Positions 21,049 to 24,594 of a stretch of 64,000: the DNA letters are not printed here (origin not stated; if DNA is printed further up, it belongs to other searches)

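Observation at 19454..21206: Two unknown genes translationally coupled to the end of the addB-addA (rexBA) operon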

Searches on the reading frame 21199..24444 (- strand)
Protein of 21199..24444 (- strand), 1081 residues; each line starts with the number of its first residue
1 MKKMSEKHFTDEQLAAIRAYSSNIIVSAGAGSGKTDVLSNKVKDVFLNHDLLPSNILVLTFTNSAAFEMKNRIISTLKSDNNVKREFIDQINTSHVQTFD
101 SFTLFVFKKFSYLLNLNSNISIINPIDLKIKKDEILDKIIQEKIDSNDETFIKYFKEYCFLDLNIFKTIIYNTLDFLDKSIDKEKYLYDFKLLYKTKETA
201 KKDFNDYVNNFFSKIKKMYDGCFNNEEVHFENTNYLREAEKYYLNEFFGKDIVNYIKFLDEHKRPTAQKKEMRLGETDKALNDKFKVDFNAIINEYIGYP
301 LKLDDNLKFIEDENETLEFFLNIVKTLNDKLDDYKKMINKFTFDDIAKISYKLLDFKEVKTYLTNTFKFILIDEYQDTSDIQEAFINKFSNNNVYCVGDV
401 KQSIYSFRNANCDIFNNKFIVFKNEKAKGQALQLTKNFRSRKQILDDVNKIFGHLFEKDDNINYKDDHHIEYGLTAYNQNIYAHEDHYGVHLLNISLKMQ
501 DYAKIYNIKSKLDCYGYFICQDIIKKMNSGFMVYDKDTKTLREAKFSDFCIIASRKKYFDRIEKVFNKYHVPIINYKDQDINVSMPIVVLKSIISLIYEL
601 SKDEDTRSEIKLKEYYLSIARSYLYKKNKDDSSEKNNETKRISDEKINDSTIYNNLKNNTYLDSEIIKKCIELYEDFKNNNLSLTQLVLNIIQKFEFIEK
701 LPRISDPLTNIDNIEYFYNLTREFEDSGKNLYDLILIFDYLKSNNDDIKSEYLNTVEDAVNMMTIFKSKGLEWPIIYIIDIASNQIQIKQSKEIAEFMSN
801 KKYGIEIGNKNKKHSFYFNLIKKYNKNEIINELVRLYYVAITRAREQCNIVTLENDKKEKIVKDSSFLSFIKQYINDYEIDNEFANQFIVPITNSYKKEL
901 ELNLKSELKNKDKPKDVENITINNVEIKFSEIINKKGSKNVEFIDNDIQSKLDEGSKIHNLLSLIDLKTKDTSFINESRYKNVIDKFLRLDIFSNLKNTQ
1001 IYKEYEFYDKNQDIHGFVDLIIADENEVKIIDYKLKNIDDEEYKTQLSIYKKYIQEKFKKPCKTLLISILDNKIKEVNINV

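Call 5: search_protein_families(library=pfam, proteins=[window:21199-24444:-], max_evalue=1)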
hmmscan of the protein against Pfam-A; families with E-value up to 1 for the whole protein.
window:21199-24444:- (1081 aa): 8 families
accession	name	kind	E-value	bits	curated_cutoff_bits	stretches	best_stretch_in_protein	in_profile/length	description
PF00580.27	UvrD-helicase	-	8.9e-47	160.5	23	1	10-417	2-265/271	UvrD/REP helicase N-terminal domain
PF13361.12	UvrD_C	-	5.6e-17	62.6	25.6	1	433-850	2-345/350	UvrD-like helicase C-terminal domain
PF13245.12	AAA_19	-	6.7e-15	55.9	25.1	1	15-408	3-134/134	AAA domain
PF01443.25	Viral_helicase1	-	8.4e-09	36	21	1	356-413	44-107/228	Viral superfamily 1 RNA helicase core domain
PF13538.12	UvrD_C_2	-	3.2e-07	30.5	27.4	2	763-782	5-24/52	UvrD-like helicase C-terminal domain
PF12705.13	PDDEXK_1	-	7.2e-05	23.3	22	1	1012-1062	122-177/247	PD-(D/E)XK nuclease superfamily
PF13604.12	AAA_30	-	0.079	13.1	27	1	10-72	3-65/191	AAA domain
PF00270.35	DEAD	-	0.098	12.8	26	1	11-81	2-72/167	DEAD/DEAH box helicase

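Call 6: search_protein_families(library=ncbifam, proteins=[window:21199-24444:-], max_evalue=1)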
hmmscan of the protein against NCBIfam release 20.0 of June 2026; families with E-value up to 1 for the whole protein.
window:21199-24444:- (1081 aa): 12 families
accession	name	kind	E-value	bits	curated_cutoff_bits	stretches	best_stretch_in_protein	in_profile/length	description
TIGR02785.1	addA_Gpos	equivalog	5.8e-95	319.2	707.65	2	9-954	2-987/1234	helicase-exonuclease AddAB subunit AddA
TIGR02784.1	addA_alphas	equivalog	6.7e-44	150.6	860.75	4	729-881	747-895/1138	double-strand break repair helicase AddA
TIGR01073.1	pcrA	equivalog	3.2e-43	148.1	911.2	3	323-459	165-300/725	DNA helicase PcrA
TIGR00609.1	recB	equivalog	3.6e-36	124.7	696.05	1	23-863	11-823/1175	exodeoxyribonuclease V subunit beta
TIGR01075.1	uvrD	equivalog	1.5e-35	122.7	1144.45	3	334-453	172-293/715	DNA helicase II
NF008743.0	PRK11773.1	equivalog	7e-35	120.5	965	3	353-452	200-297/720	DNA helicase II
TIGR01074.1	rep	equivalog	4.7e-32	111.1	951.45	3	12-146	5-130/668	DNA helicase Rep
NF010485.0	PRK13909.1-2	equivalog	2e-31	109.1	650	3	82-469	88-441/909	RecB-like helicase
NF008172.0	PRK10919.1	equivalog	4.2e-24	84.7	1168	3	13-142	7-127/673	DNA helicase Rep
NF008276.0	PRK11054.1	equivalog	2e-21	76.2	543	2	11-88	199-275/684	DNA helicase IV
NF010487.0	PRK13909.1-4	equivalog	1.8e-20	72.9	759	3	26-86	9-68/924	RecB-like helicase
TIGR00372.1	cas4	equivalog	0.00025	20.9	65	1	997-1079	51-135/180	CRISPR-associated protein Cas4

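Call 7: search_protein_families(library=padloc, proteins=[window:21199-24444:-], max_evalue=1)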
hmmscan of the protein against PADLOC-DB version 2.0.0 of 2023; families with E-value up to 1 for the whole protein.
window:21199-24444:- (1081 aa): 38 families (the best 25 are shown)
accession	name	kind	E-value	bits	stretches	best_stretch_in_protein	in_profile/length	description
PDLC03802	RTasHel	-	1e-34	118.5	3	4-75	1-71/675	DRT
PDLC00117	GajB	-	7.7e-32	108.5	4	342-453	193-303/604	UrvD helicase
PDLC00132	GajB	-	1.6e-28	97.7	3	10-212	5-183/625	UrvD helicase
PDLC00130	GajB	-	1.9e-28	97.1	3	341-454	176-292/589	UrvD helicase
PDLC00121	GajB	-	1.5e-25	87.7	2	331-451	167-282/565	UrvD helicase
PDLC00114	GajB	-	1.7e-25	87.7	3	8-150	7-136/635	UrvD helicase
PDLC00123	GajB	-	2e-25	87.4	4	332-454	139-261/540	UrvD helicase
PDLC00129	GajB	-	6.7e-25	85.7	2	310-454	161-311/594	UrvD helicase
PDLC00103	GajB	-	2e-24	84.5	3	323-462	169-303/612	UrvD helicase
PDLC00104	GajB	-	8.7e-24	82.2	3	12-142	7-121/574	UrvD helicase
PDLC00138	GajB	-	9.4e-22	75.4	3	340-476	193-325/581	UrvD helicase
PDLC00107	GajB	-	4e-21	73.2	3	2-156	8-157/587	UrvD helicase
PDLC00134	GajB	-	8e-21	72.6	2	248-473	101-317/431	UrvD helicase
PDLC00127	GajB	-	9.7e-21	71.9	2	321-480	159-313/594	UrvD helicase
PDLC00142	GajB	-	1.3e-20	71.3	2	342-452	188-298/583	UrvD helicase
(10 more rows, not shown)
